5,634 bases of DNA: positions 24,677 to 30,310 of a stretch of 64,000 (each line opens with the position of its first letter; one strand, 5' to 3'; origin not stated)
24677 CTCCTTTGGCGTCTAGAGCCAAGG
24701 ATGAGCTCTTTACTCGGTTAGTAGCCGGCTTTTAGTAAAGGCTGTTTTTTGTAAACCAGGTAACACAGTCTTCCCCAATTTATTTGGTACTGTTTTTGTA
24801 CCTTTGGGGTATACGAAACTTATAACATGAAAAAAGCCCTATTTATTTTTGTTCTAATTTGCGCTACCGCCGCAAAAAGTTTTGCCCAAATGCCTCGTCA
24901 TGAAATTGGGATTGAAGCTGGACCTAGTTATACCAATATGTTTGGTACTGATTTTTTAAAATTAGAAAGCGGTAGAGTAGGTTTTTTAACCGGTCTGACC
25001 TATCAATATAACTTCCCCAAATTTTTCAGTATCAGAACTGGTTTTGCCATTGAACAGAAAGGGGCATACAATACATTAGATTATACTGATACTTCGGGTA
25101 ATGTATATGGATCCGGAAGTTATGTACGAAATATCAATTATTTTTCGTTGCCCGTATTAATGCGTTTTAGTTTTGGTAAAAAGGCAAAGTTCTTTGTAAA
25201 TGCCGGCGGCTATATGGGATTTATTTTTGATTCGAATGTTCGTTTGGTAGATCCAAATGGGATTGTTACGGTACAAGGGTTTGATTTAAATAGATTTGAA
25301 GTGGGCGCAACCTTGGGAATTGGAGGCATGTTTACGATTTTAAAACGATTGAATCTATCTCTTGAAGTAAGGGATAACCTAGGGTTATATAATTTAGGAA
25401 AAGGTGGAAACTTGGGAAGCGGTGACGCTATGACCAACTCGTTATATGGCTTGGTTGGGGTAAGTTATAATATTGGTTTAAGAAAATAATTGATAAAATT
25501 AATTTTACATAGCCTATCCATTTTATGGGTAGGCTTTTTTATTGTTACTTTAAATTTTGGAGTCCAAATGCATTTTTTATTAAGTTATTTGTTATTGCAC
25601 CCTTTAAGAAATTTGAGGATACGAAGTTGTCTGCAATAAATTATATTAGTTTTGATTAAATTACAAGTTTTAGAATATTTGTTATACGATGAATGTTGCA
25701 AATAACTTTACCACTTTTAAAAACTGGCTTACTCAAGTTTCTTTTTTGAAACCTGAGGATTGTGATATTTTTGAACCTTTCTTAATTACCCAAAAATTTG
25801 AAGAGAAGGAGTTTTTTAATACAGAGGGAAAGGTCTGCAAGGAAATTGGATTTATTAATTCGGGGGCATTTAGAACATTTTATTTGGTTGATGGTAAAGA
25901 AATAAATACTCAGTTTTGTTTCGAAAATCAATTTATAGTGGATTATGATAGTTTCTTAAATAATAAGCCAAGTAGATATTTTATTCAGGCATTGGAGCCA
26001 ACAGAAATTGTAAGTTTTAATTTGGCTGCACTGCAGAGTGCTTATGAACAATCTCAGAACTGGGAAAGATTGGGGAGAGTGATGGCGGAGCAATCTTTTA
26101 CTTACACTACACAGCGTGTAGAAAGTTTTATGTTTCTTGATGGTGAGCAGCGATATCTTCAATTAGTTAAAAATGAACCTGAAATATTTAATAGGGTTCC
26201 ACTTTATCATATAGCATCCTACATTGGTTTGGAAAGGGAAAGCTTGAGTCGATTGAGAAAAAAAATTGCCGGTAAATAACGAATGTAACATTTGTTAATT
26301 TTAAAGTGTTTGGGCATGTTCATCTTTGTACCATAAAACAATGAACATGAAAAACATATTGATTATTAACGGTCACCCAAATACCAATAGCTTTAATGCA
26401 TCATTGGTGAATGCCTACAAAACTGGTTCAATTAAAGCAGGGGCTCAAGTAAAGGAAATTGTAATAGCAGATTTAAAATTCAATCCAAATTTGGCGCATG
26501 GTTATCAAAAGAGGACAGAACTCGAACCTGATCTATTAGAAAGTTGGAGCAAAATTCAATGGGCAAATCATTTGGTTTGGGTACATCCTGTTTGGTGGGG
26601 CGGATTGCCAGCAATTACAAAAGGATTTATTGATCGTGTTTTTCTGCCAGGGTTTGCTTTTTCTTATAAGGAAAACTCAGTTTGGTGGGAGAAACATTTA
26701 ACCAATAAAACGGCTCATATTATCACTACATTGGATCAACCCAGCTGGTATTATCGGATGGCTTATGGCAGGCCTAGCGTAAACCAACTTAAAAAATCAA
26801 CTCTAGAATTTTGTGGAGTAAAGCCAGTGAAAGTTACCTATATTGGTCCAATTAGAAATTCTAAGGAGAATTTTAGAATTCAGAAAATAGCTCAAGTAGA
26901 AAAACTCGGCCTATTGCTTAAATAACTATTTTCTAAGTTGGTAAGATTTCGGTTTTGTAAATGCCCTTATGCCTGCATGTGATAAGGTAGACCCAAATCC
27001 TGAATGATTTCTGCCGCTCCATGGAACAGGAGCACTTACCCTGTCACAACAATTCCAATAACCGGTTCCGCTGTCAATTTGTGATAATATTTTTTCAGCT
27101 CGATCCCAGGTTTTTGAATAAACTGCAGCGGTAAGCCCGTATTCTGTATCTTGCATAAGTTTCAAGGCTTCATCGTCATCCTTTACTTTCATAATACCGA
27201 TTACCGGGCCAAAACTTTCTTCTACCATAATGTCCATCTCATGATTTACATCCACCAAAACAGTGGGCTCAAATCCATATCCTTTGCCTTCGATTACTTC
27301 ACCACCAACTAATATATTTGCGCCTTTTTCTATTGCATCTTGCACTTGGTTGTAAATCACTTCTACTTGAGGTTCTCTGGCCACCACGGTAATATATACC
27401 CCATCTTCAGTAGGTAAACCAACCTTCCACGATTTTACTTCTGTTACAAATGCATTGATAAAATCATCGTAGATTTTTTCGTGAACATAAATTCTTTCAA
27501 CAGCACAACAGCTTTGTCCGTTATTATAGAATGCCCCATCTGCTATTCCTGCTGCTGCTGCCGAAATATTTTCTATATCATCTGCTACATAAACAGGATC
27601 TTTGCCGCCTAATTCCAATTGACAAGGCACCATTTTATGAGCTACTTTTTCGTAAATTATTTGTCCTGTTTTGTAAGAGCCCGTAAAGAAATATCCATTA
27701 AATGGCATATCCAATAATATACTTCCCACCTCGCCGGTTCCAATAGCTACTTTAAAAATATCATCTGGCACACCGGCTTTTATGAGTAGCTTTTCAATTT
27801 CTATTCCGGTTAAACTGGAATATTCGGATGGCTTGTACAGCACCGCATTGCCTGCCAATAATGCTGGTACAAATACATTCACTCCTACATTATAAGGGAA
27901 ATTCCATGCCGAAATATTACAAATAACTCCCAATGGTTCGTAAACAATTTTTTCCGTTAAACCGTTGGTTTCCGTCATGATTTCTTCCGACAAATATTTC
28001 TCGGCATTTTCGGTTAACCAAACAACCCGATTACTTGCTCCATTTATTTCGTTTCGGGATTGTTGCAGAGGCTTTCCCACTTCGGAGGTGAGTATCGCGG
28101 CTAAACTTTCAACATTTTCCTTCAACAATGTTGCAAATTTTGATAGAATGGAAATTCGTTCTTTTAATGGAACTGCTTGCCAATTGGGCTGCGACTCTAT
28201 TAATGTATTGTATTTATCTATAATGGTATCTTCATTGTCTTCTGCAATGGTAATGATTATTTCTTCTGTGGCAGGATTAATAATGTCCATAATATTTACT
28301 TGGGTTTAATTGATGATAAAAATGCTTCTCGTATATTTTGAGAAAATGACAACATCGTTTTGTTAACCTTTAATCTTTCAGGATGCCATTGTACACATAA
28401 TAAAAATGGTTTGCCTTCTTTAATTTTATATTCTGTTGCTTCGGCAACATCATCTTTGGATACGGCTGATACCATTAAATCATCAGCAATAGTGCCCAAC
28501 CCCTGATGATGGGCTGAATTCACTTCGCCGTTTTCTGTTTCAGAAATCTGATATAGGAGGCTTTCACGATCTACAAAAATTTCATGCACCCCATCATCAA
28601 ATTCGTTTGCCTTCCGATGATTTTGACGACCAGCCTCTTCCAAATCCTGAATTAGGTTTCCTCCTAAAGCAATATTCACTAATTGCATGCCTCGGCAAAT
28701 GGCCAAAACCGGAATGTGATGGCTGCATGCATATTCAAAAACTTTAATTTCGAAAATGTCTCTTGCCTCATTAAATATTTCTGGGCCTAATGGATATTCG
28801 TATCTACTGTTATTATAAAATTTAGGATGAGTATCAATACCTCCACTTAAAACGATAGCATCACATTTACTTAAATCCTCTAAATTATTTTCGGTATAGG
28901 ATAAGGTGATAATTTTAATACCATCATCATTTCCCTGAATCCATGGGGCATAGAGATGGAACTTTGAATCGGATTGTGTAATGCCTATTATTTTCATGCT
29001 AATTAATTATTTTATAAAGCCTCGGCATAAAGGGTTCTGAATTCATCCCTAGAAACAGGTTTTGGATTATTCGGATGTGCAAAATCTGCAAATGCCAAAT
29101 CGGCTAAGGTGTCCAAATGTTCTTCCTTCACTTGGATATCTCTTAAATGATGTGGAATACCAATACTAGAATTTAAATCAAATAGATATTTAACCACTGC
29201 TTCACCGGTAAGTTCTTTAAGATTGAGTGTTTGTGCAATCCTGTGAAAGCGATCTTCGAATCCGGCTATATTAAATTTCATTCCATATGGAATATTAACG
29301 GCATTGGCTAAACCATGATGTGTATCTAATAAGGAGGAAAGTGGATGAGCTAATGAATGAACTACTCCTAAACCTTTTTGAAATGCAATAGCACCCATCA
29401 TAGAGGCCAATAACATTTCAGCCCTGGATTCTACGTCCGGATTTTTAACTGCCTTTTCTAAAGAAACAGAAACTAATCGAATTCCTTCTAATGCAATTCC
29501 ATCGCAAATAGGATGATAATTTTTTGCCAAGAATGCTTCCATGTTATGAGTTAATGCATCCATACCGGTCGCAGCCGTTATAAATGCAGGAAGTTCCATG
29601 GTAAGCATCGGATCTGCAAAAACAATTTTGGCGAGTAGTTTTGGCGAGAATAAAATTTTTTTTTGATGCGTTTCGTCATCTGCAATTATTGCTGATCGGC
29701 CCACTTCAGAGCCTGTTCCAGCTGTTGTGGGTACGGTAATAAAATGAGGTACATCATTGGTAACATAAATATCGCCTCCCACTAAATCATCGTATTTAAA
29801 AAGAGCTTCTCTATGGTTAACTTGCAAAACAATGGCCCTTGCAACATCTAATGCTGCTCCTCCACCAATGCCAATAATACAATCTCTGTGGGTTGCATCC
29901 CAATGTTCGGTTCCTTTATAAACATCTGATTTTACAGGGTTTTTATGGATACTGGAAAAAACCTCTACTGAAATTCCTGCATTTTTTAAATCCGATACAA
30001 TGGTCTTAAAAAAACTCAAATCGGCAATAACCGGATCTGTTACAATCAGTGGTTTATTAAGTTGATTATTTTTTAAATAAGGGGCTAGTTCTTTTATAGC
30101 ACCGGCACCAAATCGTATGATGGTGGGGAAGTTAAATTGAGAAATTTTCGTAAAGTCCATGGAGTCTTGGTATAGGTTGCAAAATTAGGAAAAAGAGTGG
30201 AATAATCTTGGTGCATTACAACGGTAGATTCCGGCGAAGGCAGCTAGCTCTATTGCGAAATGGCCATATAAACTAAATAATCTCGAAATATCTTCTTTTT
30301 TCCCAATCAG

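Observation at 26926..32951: Five-gene minus-strand operon resembling a Puu-type gamma-glutamylation pathway with an Fe-ADH in place of the amine oxidase: candidate amino-alcohol (ethanolamine-type) catabolic system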

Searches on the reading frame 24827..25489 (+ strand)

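Call 3: search_protein_families(library=pfam, proteins=[window:24827-25489:+])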
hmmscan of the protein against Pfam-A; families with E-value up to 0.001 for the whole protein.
window:24827-25489:+ (220 aa): 1 family
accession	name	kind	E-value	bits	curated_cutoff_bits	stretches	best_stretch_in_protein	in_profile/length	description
PF13568.12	OMP_b-brl_2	-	1.2e-17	65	27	1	19-189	1-172/175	Outer membrane protein beta-barrel domain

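Call 4: search_protein_families(library=ncbifam, proteins=[window:24827-25489:+])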
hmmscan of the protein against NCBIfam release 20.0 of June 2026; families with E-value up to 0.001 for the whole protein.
window:24827-25489:+ (220 aa): 1 family
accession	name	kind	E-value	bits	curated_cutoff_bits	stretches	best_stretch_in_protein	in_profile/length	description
NF049866.1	outer_TDE1717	subfamily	1.1e-11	45.1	135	1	1-187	1-175/210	TDE1717 family outer membrane beta-barrel protein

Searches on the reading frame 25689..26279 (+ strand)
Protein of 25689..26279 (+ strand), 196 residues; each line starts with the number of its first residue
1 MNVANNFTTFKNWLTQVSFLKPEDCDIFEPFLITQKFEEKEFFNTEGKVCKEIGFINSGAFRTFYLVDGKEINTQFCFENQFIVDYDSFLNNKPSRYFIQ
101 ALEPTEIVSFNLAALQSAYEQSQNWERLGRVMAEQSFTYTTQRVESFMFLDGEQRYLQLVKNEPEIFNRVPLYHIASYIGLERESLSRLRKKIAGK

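Call 3: search_protein_families(library=pfam, proteins=[window:25689-26279:+])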
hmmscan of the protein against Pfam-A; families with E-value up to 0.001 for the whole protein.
window:25689-26279:+ (196 aa): 1 family
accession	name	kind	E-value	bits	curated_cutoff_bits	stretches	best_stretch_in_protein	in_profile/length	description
PF00027.35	cNMP_binding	-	8.1e-09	35.8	27.5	1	35-121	2-88/89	Cyclic nucleotide-binding domain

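Call 4: search_protein_families(library=ncbifam, proteins=[window:25689-26279:+])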
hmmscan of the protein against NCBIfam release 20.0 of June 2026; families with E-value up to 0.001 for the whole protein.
window:25689-26279:+ (196 aa): 1 family
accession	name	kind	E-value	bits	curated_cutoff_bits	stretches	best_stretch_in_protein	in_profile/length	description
NF040746.1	reduct_C_beta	equivalog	0.00041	18.9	450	1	82-163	43-124/477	glycine/sarcosine/betaine reductase complex component C subunit beta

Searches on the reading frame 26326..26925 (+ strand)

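Call 3: search_protein_families(library=pfam, proteins=[window:26326-26925:+])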
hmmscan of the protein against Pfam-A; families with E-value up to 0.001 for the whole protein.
window:26326-26925:+ (199 aa): 2 families
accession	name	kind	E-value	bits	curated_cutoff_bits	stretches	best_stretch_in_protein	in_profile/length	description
PF02525.22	Flavodoxin_2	-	2.6e-38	132.2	27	1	9-188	1-190/198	Flavodoxin-like fold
PF03358.20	FMN_red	-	6.8e-15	55.4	24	1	10-135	2-114/152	NADPH-dependent FMN reductase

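Call 4: search_protein_families(library=ncbifam, proteins=[window:26326-26925:+])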
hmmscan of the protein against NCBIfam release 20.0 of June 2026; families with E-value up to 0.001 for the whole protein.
window:26326-26925:+ (199 aa): 4 families
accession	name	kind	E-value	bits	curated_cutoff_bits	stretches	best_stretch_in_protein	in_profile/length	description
NF007280.0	PRK09739.1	equivalog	1.4e-18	67.3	162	1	6-174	1-168/199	NAD(P)H oxidoreductase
NF002044.1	PRK00871.1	equivalog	4.4e-09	35.9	210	1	60-154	35-124/170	glutathione-regulated potassium-efflux system oxidoreductase KefF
NF003430.0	PRK04930.1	equivalog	6.8e-05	22.3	240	1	9-157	6-134/184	glutathione-regulated potassium-efflux system ancillary protein KefG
NF002370.0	PRK01355.1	subfamily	0.00034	20.2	143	1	75-174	73-169/199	FMN-dependent NADH-azoreductase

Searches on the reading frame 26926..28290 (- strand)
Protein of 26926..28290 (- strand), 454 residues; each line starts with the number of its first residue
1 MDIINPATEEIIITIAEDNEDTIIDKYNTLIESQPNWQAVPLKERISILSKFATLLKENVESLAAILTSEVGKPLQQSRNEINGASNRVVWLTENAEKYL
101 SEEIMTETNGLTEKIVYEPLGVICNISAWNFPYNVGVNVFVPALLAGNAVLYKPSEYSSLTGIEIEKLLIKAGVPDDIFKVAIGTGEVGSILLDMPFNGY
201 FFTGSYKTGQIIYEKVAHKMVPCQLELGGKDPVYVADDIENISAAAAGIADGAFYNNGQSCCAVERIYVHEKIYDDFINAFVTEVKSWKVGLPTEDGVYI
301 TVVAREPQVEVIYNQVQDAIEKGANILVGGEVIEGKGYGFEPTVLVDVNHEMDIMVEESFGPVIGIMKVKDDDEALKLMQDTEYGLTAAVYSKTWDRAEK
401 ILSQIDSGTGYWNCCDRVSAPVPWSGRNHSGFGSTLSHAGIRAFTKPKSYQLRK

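Call 3: search_protein_families(library=pfam, proteins=[window:26926-28290:-])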
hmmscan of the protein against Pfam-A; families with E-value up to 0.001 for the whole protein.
window:26926-28290:- (454 aa): 1 family
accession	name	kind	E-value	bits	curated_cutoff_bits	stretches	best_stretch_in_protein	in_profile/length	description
PF00171.27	Aldedh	-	7.9e-126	420.7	23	1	1-449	9-460/461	Aldehyde dehydrogenase family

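Call 4: search_protein_families(library=ncbifam, proteins=[window:26926-28290:-])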
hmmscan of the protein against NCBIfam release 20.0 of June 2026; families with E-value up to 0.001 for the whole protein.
window:26926-28290:- (454 aa): 44 families (the best 25 are shown)
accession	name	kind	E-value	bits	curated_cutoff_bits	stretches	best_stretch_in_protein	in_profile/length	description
NF006916.0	PRK09407.1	equivalog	4e-104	349.1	521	1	2-448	37-488/526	succinic semialdehyde dehydrogenase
NF010000.0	PRK13473.1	subfamily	2.5e-89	300.1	615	1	2-448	20-468/475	aminobutyraldehyde dehydrogenase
TIGR01804.1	BADH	equivalog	5.6e-89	298.7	668.6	1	2-446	16-465/467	betaine-aldehyde dehydrogenase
NF006915.0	PRK09406.1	equivalog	7.6e-88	295.4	730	1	3-446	5-450/457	NADP-dependent succinic semialdehyde dehydrogenase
NF009725.0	PRK13252.1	equivalog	2.5e-87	293.4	593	1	2-451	25-478/488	betaine-aldehyde dehydrogenase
TIGR01780.1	SSADH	subfamily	7.7e-87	292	646.35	1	4-446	2-446/448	succinate-semialdehyde dehydrogenase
NF007497.0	PRK10090.1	equivalog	4.6e-84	282.9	500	1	1-444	24-469/480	aldehyde dehydrogenase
NF002852.0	PRK03137.1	subfamily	1.6e-80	271.4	648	1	3-433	54-492/514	L-glutamate gamma-semialdehyde dehydrogenase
NF040648.1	lactal_redase_Meth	equivalog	2.2e-79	267.6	650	1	1-434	13-444/463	lactaldehyde dehydrogenase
NF045736.1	PaDhStyDRhodo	equivalog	5.1e-77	259.4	800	1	4-448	23-473/479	phenylacetaldehyde dehydrogenase StyD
NF042993.1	AlphKGSA_gudD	equivalog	7e-77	259.2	770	1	3-409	23-435/481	alpha-ketoglutaric semialdehyde dehydrogenase GucD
TIGR02299.1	HpaE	equivalog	1.1e-76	258.4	638.35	1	2-448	19-472/488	5-carboxymethyl-2-hydroxymuconate semialdehyde dehydrogenase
NF052305.1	DioxValDhHalo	equivalog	7.3e-76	256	750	1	2-428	23-455/483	2,5-dioxovalerate dehydrogenase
TIGR01237.1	D1pyr5carbox2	equivalog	1.3e-75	255.1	659.65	1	3-434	50-490/511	L-glutamate gamma-semialdehyde dehydrogenase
NF010575.0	PRK13968.1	equivalog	3.3e-73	247.4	855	1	4-445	12-452/462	succinate-semialdehyde dehydrogenase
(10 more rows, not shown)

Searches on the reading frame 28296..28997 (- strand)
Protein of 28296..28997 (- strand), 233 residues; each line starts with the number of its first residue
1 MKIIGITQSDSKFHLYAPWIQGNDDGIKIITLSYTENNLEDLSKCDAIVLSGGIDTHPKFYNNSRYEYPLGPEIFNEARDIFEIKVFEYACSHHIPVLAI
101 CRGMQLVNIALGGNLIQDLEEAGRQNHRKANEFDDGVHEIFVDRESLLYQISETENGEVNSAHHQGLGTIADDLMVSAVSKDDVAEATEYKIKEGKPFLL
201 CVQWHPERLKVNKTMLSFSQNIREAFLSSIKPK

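Call 3: search_protein_families(library=pfam, proteins=[window:28296-28997:-])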
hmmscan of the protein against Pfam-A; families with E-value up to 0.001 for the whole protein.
window:28296-28997:- (233 aa): 2 families
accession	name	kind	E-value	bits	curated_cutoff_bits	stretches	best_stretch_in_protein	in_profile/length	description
PF07722.19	Peptidase_C26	-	1.4e-44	152.9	20.5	1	41-207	55-219/219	Peptidase C26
PF00117.34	GATase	-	4e-14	53.1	22.8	1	31-208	26-173/190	Glutamine amidotransferase class-I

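Call 4: search_protein_families(library=ncbifam, proteins=[window:28296-28997:-])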
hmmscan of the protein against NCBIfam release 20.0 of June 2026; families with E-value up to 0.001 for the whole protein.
window:28296-28997:- (233 aa): 13 families
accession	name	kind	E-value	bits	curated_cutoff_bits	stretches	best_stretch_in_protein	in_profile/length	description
NF008471.0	PRK11366.1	equivalog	2.7e-19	69.6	266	1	42-228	59-242/254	gamma-glutamyl-gamma-aminobutyrate hydrolase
NF045546.1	GCDPHdlase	equivalog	2.3e-13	50.7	250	1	30-210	40-183/198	gamma-glutamyl-CDP-amidate hydrolase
NF001975.0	PRK00758.1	equivalog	1.1e-09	38.1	198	1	35-210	33-167/185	GMP synthase subunit A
TIGR00888.1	guaA_Nterm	equivalog_domain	7.2e-08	32.1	172.15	1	86-212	62-171/188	glutamine-hydrolyzing GMP synthase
NF000848.1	PRK00074.1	equivalog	8.3e-08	31.3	400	1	88-213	64-175/512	glutamine-hydrolyzing GMP synthase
NF003792.0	PRK05380.1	equivalog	2.9e-07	29.5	308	0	84-123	362-400/534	CTP synthase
NF006562.0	PRK09065.1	equivalog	1.4e-05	24.7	205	1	90-208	86-190/242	glutamine amidotransferase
NF010081.0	PRK13566.1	equivalog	5.2e-05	21.7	645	1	86-209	592-701/729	anthranilate synthase component I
TIGR00337.1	PyrG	equivalog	7.9e-05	21.5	462.75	0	84-125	363-403/526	glutamine hydrolyzing CTP synthase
NF041322.1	Anth_synII_Halo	equivalog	0.00018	21.2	320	1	76-209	55-174/190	anthranilate synthase component II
NF011201.0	PRK14607.1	equivalog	0.00043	19.1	670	1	91-213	70-177/534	bifunctional anthranilate synthase component II/anthranilate phosphoribosyltransferase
TIGR01823.1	PabB-fungal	equivalog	0.00056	18.3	442.55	1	75-220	66-199/742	aminodeoxychorismate synthase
TIGR01815.1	TrpE-clade3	equivalog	0.00077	17.6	739.15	0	88-209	582-689/717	anthranilate synthase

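Call 21: search_solved_structures(query=window:28296-28997:-, max_evalue=0.00001)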
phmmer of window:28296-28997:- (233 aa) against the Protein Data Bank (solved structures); distinct sequences matched with E-value up to 0.00001: 5.
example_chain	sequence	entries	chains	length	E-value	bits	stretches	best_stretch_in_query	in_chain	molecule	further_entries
3fij_A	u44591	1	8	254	8.1e-20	74.6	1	39-209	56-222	Lin1909 protein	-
7d4r_A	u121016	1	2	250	3.1e-16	62.8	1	42-218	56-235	Probable glutamine amidotransferase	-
6vtv_A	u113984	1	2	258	1.8e-15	60.3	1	42-228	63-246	Gamma-glutamyl-gamma-aminobutyrate hydrolase PuuD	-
7d53_A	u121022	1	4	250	3e-15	59.6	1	42-218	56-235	Probable glutamine amidotransferase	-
7d50_A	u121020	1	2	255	3.1e-15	59.6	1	42-218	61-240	Probable glutamine amidotransferase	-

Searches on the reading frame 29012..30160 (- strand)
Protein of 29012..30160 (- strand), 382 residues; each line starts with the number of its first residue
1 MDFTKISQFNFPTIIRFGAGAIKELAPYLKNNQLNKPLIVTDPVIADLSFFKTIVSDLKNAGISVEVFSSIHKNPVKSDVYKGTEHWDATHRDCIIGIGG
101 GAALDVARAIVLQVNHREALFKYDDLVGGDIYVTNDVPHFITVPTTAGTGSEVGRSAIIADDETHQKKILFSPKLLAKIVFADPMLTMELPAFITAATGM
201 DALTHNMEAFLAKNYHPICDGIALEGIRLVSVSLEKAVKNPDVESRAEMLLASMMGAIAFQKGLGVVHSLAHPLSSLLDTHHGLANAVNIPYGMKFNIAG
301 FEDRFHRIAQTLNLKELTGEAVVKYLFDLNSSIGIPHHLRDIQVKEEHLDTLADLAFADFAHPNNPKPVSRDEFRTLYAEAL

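Call 3: search_protein_families(library=pfam, proteins=[window:29012-30160:-])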
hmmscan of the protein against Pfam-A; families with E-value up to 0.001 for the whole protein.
window:29012-30160:- (382 aa): 3 families
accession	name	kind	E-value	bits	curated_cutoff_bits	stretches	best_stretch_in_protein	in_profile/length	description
PF25137.1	ADH_Fe_C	-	1.4e-47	162.4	27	1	195-381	1-193/194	Fe-containing alcohol dehydrogenase family, C-terminal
PF00465.25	Fe-ADH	-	3.3e-44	150.9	31.3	1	12-184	1-168/168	Iron-containing alcohol dehydrogenase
PF13685.12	Fe-ADH_2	-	3.2e-11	43.9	28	1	17-115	2-98/149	Iron-containing alcohol dehydrogenase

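Call 4: search_protein_families(library=ncbifam, proteins=[window:29012-30160:-])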
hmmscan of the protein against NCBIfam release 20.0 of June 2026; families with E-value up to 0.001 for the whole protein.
window:29012-30160:- (382 aa): 17 families
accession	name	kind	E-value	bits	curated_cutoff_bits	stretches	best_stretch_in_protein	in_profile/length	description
NF058672.1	4HyButDHCUPNE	equivalog_domain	7.7e-99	331.4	500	1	7-381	2-377/378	4-hydroxybutyrate dehydrogenase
TIGR02638.1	lactal_redase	equivalog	1.5e-84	284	523.15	1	8-378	3-379/379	lactaldehyde reductase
NF041833.1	Fe_ADH_ErcA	equivalog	3.3e-82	276.6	550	1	8-382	5-382/382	alcohol dehydrogenase-like regulatory protein ErcA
NF007911.0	PRK10624.1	equivalog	7.2e-79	265.5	537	1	16-381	12-381/382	lactaldehyde reductase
NF053866.1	CholDhdGbsBBac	equivalog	2.7e-73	246.8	550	1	4-381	7-390/392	choline dehydrogenase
NF010378.0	PRK13805.1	equivalog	3.4e-66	223.7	951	1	8-380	458-862/872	bifunctional acetaldehyde-CoA/alcohol dehydrogenase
NF050025.1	SulfAcetaldRedSarD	equivalog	1.3e-58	198.7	700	1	15-377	11-380/385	sulfoacetaldehyde reductase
NF011998.0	PRK15454.1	equivalog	1.2e-54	185.6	556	1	3-381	18-394/395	ethanolamine utilization ethanol dehydrogenase EutG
NF007363.0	PRK09860.1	equivalog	1.5e-52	179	581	1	7-381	4-382/383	L-threonine dehydrogenase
TIGR03405.1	Phn_Fe-ADH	equivalog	5.8e-39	133.9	423.7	1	11-357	3-344/355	iron-containing alcohol dehydrogenase PsrA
TIGR04266.1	NDMA_methanol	equivalog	7.5e-39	133.7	625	1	10-343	15-355/420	NDMA-dependent methanol dehydrogenase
NF011717.0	PRK15138.1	equivalog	3.1e-18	66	645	1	10-288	7-283/387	alcohol dehydrogenase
NF041822.1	daptide_DH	equivalog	3.8e-16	58.9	300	1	39-203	5-168/363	daptide-type RiPP biosynthesis dehydogenase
NF006941.0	PRK09423.1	subfamily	2.6e-14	52.8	336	1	11-116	7-109/367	glycerol dehydrogenase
NF053832.1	GlycoaldRedHalo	equivalog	9.3e-10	38.2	550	1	8-115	4-108/363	glycolaldehyde reductase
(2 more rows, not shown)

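Call 22: search_solved_structures(query=window:29012-30160:-, max_evalue=1e-40)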
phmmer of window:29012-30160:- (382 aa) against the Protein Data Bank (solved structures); distinct sequences matched with E-value up to 1e-40: 13.
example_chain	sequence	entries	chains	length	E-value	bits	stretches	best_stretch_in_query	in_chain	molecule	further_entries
8zwd_B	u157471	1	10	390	2.6e-59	204.8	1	8-370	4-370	NAD(P)-dependent methanol dehydrogenase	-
3bfj_A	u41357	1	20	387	2.8e-58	201.4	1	9-381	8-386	1,3-propanediol oxidoreductase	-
8zrl_A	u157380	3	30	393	4.2e-58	200.8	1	7-373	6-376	NAD-dependent methanol dehydrogenase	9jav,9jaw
4fr2_A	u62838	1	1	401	2.5e-56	195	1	8-381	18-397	1,3-propanediol dehydrogenase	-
1rrm_A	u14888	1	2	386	2.6e-51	178.5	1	16-379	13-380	Lactaldehyde reductase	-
2bi4_A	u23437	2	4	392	2.7e-51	178.4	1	16-379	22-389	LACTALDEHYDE REDUCTASE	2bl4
5br4_A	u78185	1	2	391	6.8e-51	177.1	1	16-379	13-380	Lactaldehyde reductase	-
7qlg_AAA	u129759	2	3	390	7.3e-51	177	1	16-379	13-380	Lactaldehyde reductase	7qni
7qlq_AAA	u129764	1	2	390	9.6e-51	176.6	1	16-379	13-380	Lactaldehyde reductase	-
7qls_AAA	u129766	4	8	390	1e-50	176.5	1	16-379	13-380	Lactaldehyde reductase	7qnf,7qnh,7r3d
7qnj_AAA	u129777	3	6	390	1.2e-50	176.3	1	16-379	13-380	Lactaldehyde reductase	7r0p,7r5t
3owo_A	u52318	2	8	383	5.2e-47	164.3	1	7-380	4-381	Alcohol dehydrogenase 2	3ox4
9ldl_C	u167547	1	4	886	1.1e-41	146.8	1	5-381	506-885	Aldehyde dehydrogenase family protein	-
